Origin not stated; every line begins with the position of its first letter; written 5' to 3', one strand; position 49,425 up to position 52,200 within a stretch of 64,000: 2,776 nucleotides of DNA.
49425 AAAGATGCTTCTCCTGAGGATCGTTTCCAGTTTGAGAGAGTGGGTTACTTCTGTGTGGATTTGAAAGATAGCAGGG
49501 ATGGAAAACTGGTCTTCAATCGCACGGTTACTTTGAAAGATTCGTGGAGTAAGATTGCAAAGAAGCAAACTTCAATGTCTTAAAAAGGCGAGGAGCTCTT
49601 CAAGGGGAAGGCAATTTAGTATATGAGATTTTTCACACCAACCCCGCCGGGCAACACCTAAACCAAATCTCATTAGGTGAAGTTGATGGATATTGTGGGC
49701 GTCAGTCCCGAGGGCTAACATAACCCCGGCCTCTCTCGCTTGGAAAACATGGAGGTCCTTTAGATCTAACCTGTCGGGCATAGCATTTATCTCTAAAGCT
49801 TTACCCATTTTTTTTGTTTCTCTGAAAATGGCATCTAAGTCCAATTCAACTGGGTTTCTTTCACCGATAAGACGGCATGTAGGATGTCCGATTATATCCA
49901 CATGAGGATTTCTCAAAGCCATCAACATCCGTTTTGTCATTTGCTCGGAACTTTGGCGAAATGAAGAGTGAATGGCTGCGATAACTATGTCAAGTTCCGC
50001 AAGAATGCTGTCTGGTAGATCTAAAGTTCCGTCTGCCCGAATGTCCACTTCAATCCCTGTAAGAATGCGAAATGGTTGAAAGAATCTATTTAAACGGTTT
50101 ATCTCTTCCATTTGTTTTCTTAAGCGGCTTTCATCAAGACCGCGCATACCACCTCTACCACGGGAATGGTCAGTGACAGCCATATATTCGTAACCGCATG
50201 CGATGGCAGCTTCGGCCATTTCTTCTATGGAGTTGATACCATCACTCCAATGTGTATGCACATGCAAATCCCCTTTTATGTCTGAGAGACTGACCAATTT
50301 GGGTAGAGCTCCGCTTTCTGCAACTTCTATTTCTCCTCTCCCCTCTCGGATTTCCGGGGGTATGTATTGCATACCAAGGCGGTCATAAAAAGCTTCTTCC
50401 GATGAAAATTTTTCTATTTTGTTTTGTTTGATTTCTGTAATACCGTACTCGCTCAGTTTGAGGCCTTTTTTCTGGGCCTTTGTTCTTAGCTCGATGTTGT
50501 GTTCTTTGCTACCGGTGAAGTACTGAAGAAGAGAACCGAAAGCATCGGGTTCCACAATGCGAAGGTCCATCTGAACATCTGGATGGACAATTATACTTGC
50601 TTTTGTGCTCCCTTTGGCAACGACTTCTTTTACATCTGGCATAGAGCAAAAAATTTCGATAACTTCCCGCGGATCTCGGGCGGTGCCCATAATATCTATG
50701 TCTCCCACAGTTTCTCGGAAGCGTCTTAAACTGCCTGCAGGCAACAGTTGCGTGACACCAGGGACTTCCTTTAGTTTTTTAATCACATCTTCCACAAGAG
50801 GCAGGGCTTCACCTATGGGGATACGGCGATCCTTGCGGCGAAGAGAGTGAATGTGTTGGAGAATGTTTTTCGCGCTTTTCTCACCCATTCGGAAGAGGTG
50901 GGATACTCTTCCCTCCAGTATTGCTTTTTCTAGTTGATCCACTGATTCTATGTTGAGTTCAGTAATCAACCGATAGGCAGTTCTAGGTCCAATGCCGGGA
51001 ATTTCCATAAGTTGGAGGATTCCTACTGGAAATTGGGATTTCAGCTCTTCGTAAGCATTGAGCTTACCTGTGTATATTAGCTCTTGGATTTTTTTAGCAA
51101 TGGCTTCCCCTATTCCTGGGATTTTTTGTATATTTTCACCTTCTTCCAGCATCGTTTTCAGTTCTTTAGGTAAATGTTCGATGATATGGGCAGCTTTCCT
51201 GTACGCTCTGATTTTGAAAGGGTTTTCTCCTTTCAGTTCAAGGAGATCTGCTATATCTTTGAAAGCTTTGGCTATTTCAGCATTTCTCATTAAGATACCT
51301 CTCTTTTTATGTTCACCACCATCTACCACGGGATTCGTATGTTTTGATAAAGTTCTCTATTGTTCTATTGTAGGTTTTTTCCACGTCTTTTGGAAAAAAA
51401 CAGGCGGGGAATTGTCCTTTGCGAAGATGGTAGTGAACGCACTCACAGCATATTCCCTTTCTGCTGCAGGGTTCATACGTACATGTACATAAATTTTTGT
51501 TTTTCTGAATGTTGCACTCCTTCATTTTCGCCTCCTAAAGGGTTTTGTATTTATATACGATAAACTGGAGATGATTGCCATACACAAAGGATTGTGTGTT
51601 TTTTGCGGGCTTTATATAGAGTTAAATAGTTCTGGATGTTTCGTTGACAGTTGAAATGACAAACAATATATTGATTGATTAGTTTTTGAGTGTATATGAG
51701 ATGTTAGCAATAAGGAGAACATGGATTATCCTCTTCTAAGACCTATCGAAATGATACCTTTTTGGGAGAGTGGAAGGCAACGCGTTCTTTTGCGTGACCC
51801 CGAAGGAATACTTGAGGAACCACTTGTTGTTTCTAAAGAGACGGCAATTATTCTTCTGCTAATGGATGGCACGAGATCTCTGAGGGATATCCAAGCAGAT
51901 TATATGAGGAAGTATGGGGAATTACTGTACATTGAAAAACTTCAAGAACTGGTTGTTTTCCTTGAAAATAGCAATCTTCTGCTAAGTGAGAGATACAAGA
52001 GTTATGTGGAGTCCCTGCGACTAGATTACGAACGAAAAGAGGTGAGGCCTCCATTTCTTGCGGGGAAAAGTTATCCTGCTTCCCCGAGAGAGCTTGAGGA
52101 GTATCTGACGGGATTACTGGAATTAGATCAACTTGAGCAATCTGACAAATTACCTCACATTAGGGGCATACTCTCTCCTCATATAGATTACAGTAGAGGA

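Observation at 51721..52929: MEMO-family enzyme fused to an N-terminal PqqD-like peptide-binding (RRE-like) domain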

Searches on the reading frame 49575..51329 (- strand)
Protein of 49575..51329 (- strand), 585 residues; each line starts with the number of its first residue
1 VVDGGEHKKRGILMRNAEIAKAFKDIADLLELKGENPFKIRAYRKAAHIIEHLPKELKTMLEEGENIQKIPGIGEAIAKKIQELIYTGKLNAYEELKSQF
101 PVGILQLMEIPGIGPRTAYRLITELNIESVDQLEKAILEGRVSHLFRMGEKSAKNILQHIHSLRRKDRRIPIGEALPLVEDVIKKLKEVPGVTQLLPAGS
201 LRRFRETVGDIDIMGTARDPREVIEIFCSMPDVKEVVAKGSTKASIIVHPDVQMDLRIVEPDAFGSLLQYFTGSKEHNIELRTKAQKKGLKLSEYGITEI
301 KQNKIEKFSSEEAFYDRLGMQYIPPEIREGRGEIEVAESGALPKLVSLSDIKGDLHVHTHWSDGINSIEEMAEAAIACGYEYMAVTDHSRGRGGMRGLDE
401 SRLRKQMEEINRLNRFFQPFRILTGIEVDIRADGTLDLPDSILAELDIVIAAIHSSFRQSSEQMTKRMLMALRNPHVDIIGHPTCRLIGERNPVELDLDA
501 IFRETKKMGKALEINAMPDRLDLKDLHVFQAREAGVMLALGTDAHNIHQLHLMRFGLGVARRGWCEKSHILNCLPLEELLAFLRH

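Call 3: search_protein_families(library=pfam, proteins=[window:49575-51329:-], max_evalue=1)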
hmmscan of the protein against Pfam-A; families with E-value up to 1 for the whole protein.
window:49575-51329:- (585 aa): 15 families
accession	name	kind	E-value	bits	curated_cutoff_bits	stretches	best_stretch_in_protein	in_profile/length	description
PF14716.13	HHH_8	-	7.4e-25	87.6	30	1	14-90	1-73/73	Helix-hairpin-helix domain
PF14791.11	DNA_pol_B_thumb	-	1.7e-22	79.5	25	1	268-329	2-63/63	DNA polymerase beta thumb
PF02811.25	PHP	-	1.5e-13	51.9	26.4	1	354-516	1-163/164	PHP domain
PF14520.12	HHH_5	-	1.5e-12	48.2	27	2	106-159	3-54/57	Helix-hairpin-helix domain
PF00633.29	HHH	-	2.7e-06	27.4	24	2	99-121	5-27/30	Helix-hairpin-helix motif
PF11731.14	Cdd1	-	2.9e-05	24.6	25.5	1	105-135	6-35/86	Pathogenicity locus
PF11798.14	IMS_HHH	-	4.7e-05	23.8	24.4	1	109-127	15-32/32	IMS family HHH motif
PF12826.13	HHH_2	-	8.5e-05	23.1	27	0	64-83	34-53/64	Helix-hairpin-helix motif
PF14792.12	DNA_pol_B_palm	-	8.8e-05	23.2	25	1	169-222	1-54/113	DNA polymerase beta palm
PF12836.13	HHH_3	-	0.00025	21.5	27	0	66-84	15-33/65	Helix-hairpin-helix motif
PF10391.15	DNA_pol_lambd_f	-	0.0003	21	29.8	1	106-135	2-30/51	Fingers domain of DNA polymerase lambda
PF21176.3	RecR_HhH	-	0.00047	20.4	27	1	105-122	6-23/45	RecR, helix-hairpin-helix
PF01367.25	5_3_exonuc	-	0.00063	20.6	40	0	109-133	22-44/97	5'-3' exonuclease, C-terminal SAM fold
PF21999.2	IMS_HHH_1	-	0.0023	18.8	27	0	109-138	2-30/53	DNA polymerase-iota, thumb domain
PF02371.22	Transposase_20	-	0.0026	18.6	21.3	1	107-125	4-22/87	Transposase IS116/IS110/IS902 family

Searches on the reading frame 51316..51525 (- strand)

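Call 3: search_protein_families(library=pfam, proteins=[window:51316-51525:-], max_evalue=1)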
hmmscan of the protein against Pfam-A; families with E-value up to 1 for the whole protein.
window:51316-51525:- (70 aa): 1 family
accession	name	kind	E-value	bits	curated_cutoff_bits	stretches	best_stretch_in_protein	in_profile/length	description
PF20095.4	DUF6485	-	1.3e-11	45.3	24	1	8-65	2-67/70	Domain of unknown function (DUF6485)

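Call 4: search_protein_families(library=ncbifam, proteins=[window:51316-51525:-], max_evalue=1)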
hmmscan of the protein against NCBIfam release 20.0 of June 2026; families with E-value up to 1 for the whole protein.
window:51316-51525:- (70 aa): 0 families

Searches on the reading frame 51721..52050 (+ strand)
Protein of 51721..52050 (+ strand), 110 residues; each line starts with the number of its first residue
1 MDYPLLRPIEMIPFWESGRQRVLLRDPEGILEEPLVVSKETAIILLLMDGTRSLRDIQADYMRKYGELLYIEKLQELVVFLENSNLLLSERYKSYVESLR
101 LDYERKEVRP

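Call 3: search_protein_families(library=pfam, proteins=[window:51721-52050:+], max_evalue=1)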
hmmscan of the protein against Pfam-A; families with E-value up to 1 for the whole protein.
window:51721-52050:+ (110 aa): 0 families

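Call 4: search_protein_families(library=ncbifam, proteins=[window:51721-52050:+], max_evalue=1)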
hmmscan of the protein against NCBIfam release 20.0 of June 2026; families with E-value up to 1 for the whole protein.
window:51721-52050:+ (110 aa): 2 families
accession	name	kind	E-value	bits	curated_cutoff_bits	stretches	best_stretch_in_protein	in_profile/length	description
TIGR03859.1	PQQ_PqqD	equivalog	0.0026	17.6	46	1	15-72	11-64/81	pyrroloquinoline quinone biosynthesis peptide chaperone PqqD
NF002535.0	PRK02079.1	equivalog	0.0046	16.7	101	1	15-73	20-74/92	pyrroloquinoline quinone biosynthesis peptide chaperone PqqD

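Call 12: search_solved_structures(query=A2, max_evalue=10, show_alignments=5)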
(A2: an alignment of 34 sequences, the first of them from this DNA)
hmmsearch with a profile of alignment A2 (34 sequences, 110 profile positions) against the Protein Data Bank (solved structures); distinct sequences matched with E-value up to 10: 4.
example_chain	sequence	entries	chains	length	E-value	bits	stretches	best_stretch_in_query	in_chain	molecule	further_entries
3tdg_A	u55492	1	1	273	0.018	18.2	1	4-48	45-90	Putative uncharacterized protein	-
5ff5_A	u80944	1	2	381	0.055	16.6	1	12-95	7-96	PaaA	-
6mx1_A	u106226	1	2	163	0.12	15.5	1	18-64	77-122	Bifunctional aspartokinase/homoserine dehydrogenase 1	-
7kw8_A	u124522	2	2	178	1.6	11.9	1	61-96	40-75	tRNA 2'-phosphotransferase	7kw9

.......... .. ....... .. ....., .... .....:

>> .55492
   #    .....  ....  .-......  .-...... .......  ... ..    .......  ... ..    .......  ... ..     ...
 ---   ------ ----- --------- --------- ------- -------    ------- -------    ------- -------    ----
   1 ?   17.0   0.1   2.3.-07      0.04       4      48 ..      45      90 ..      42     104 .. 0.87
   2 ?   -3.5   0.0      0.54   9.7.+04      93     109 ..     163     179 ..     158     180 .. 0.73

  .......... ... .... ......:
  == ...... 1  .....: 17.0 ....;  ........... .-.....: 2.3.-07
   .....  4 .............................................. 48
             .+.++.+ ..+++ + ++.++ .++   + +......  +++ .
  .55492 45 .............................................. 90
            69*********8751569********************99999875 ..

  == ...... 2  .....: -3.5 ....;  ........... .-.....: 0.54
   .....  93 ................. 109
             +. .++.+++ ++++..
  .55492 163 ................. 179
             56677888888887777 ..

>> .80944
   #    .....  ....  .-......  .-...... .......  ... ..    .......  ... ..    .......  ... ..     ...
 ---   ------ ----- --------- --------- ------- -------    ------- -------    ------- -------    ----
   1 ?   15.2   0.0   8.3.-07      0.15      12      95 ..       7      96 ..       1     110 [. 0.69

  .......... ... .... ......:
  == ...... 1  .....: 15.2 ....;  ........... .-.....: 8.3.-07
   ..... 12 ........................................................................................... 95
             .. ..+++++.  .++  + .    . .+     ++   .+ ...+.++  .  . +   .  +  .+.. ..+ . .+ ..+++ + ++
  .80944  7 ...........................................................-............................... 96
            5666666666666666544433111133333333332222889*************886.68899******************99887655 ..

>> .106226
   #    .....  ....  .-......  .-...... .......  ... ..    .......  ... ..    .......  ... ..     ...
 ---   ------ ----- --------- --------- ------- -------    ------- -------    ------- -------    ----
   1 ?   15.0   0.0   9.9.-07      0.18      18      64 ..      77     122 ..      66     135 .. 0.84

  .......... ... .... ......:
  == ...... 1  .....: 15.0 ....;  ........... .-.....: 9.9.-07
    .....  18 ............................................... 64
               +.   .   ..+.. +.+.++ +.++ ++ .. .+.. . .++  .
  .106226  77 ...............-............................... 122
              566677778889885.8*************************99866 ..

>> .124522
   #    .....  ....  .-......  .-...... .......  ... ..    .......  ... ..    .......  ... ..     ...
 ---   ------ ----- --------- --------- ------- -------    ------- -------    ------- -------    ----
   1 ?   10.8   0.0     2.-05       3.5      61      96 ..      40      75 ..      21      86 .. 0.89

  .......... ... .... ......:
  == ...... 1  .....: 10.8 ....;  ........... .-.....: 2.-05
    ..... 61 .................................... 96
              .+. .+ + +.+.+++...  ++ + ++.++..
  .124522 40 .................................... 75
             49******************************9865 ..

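Call 13: search_protein_families(library=pfam, alignment_id=A2, max_evalue=10)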
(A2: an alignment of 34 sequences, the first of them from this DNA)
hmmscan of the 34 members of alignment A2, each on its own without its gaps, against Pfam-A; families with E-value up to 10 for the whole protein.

A. member 1, seq(110 aa): 0 families

B. families by the number of members that match (of 34 scanned): 19 families
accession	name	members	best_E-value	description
PF19668.4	DUF6171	4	0.013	Family of unknown function (DUF6171)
PF05402.18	PqqD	2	0.029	Coenzyme PQQ synthesis protein D (PqqD)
PF09215.16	Phage-Gp8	2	0.097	Bacteriophage T4, Gp8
PF11330.14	30K_MP_C_Ter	1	0.039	C-Terminal of 30K viral movement proteins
PF03642.18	MAP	1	0.062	MAP domain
PF22927.2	INT1_R3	1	0.07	Integrator complex subunit 1, R3 domain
PF01920.25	Prefoldin_2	1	0.074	Prefoldin subunit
PF21486.3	NUP120_helical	1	0.087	Nucleoporin NUP120, helical domain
PF11938.13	DUF3456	1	0.11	TLR4 regulator and MIR-interacting MSAP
PF07678.20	TED_complement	1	0.14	A-macroglobulin TED domain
PF21482.3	KH_GLD-3_2nd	1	0.14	GLD-3 2nd KH domain (aka KH3)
PF14684.11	Tricorn_C1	1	0.16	Tricorn protease C1 domain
PF15015.11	NYD-SP12_N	1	0.19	Spermatogenesis-associated, N-terminal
PF01244.27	Peptidase_M19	1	0.2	Membrane dipeptidase (Peptidase family M19)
PF19102.7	DUF5789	1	0.2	Family of unknown function (DUF5789)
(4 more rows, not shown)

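Call 32: predict_structure(alignment_id=A2)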
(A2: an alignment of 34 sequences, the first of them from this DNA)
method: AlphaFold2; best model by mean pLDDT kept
length: 110 residues; sequences in the alignment: 34
mean_pLDDT: 92.4   pTM: 0.79
mean pLDDT of the five models: 92.4, 92.1, 92.1, 91.8, 91.7
residues with pLDDT >= 90: 91; 70-90: 18; 50-70: 1; < 50: 0
segments of 3 or more residues with pLDDT < 50: none
pLDDT, mean of each block of 10 residues (from residue 1): 92 95 91 90 96 96 92 95 94 93 83
secondary structure, 60 per line:
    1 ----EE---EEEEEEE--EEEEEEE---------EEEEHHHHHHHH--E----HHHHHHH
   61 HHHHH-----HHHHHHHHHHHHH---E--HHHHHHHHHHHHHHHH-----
elements in order: E10-16 E19-25 E35-38 H39-46 H54-65 H71-83 H90-105

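Call 34: fold_search(model_id=the predicted structure, library=pdb)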
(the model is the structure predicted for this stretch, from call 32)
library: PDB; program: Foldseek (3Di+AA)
matches with E <= 10: 677; with E <= 0.001: 0
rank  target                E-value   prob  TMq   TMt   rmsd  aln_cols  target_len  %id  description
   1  8hkr_A                8.3e-02  0.94  0.39  0.13   5.8        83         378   19  Crystal Structure of Histone H3 Lysine 79 (H3K79) Methyltransferase Rv2067c from Mycobacterium tuberculosis (released 2023-10-18)
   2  8hkr_B                1.1e-01  0.99  0.51  0.16   5.3        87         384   20  Crystal Structure of Histone H3 Lysine 79 (H3K79) Methyltransferase Rv2067c from Mycobacterium tuberculosis (released 2023-10-18)
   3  5v1u_B                1.2e-01  0.97  0.49  0.60   4.6        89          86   12  TbiB1 in Complex with the TbiA(beta) Leader Peptide (released 2018-09-05)
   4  7vzu_A                2.2e-01  0.60  0.42  0.10   4.7        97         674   18  The structure of GdmN Y82F mutant (released 2022-11-16)
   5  4quf_D                2.9e-01  0.54  0.28  0.46   7.5        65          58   15  crystal structure of chromodomain of Rhino with H3K9me3 (released 2014-08-20)
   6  8esd_N                3.3e-01  0.54  0.25  0.15   7.6        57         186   19  Crystal structure of COMMD7-COMMD9-COMMD5-COMMD10 tetramer (released 2023-05-24)
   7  4quf_F                3.7e-01  0.51  0.28  0.46   7.5        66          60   15  crystal structure of chromodomain of Rhino with H3K9me3 (released 2014-08-20)
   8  8vl4_MODEL_1_A        5.0e-01  0.33  0.26  0.28   8.6        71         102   17  Solution NMR Structure of de novo design protein 312 parent (released 2024-08-07)
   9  4u68_B                5.7e-01  0.38  0.28  0.46   7.9        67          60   15  Crystal structure of Rhino chromodomain in complex with H3K9me3 (released 2015-08-05)
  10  8eth_3                5.7e-01  0.12  0.23  0.14  17.7       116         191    9  Ytm1 associated 60S nascent ribosome State 1B (released 2022-11-30)
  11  9baz_C                6.4e-01  0.20  0.22  0.36   8.1        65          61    9  CryoEM structure of DIM2-HP1 complex (released 2024-07-24)
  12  5dpl_A                6.8e-01  0.47  0.36  0.09   3.9        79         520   18  The structure of PKMT2 from Rickettsia typhi in complex with AdoHcy (released 2016-08-10)
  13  4quf_B                7.3e-01  0.35  0.29  0.45   7.4        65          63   15  crystal structure of chromodomain of Rhino with H3K9me3 (released 2014-08-20)
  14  6efn                  8.2e-01  0.69  0.41  0.14   3.9        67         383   13  Structure of a RiPP maturase, SkfB (released 2018-10-24)
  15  8esq_3                8.2e-01  0.09  0.23  0.17  18.9       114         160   12  Ytm1 associated nascent 60S ribosome State 2 (released 2022-11-30)
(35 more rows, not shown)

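Call 35: search_protein_representatives(alignment_id=A2)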
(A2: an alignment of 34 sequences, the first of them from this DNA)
Query: 34 sequences, 110 profile positions. Proteins with E-value up to 0.001 (for the whole library): 1472; up to 1e-10: 706; up to 1e-30: 7. The best 150 are listed.
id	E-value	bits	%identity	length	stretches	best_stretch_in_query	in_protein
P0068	1.0e-44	167.1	-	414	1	1-110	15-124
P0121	2.8e-43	162.4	-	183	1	1-110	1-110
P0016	4.7e-42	158.5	-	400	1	3-110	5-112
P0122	1.2e-41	157.2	-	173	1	1-110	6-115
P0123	5.6e-38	145.4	-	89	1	1-89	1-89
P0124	1.2e-34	134.6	-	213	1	1-110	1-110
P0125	5.1e-31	123.0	-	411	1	1-109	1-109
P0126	1.2e-30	121.7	-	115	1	2-84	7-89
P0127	2.3e-29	117.7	-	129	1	1-110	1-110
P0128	6.7e-29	116.2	-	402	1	1-110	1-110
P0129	3.1e-28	114.0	-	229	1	2-110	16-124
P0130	1.0e-27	112.3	-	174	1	3-110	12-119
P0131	2.0e-27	111.4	-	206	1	2-110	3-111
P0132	2.3e-27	111.2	-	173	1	1-107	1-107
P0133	5.1e-27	110.1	-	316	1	2-109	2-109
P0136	8.6e-27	109.4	-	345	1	5-109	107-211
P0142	2.6e-26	107.8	-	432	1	1-109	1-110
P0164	9.6e-25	102.8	-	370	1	2-102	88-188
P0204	1.2e-22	96.1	-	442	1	2-110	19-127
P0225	6.3e-22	93.7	-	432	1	3-109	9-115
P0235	1.3e-21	92.7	-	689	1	2-110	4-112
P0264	8.4e-21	90.1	-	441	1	3-110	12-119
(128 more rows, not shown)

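Call 56: search_protein_families(library=pfam, proteins=[P0235, P0136, P0164, P0204, P0264, P0142, P0225], max_evalue=0.01)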
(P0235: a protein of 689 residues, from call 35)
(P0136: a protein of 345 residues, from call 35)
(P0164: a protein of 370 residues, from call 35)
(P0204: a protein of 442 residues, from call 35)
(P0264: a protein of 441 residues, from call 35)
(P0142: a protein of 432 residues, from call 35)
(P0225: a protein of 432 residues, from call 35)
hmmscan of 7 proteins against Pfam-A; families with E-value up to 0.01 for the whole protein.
P0235 (689 aa): 1 family
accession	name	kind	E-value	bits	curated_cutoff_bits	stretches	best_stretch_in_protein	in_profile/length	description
PF01875.22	Memo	-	1.6e-38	132.9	27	1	112-382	1-239/269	Memo-like protein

P0136 (345 aa): 1 family
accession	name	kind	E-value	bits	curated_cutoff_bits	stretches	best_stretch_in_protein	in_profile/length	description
PF01875.22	Memo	-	3.3e-12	46.6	27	1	214-342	3-127/269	Memo-like protein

P0164 (370 aa): 1 family
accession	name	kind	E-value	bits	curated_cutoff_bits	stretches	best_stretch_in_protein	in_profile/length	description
PF01875.22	Memo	-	3e-09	36.9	27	1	211-345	16-145/269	Memo-like protein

P0204 (442 aa): 1 family
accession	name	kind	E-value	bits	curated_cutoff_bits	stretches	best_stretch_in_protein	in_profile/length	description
PF01875.22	Memo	-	5.7e-35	121.3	27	1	128-401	2-250/269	Memo-like protein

P0264 (441 aa): 1 family
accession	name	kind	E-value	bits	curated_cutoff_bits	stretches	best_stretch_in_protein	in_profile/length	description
PF01875.22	Memo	-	1.7e-32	113.1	27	1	120-437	2-268/269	Memo-like protein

P0142 (432 aa): 1 family
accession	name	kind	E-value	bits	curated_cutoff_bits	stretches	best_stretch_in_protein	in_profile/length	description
PF01875.22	Memo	-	1.8e-42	145.8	27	1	112-400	2-268/269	Memo-like protein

P0225 (432 aa): 1 family
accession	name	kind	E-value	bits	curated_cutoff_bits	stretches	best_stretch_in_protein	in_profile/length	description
PF01875.22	Memo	-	2.2e-32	112.8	27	1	117-421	2-268/269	Memo-like protein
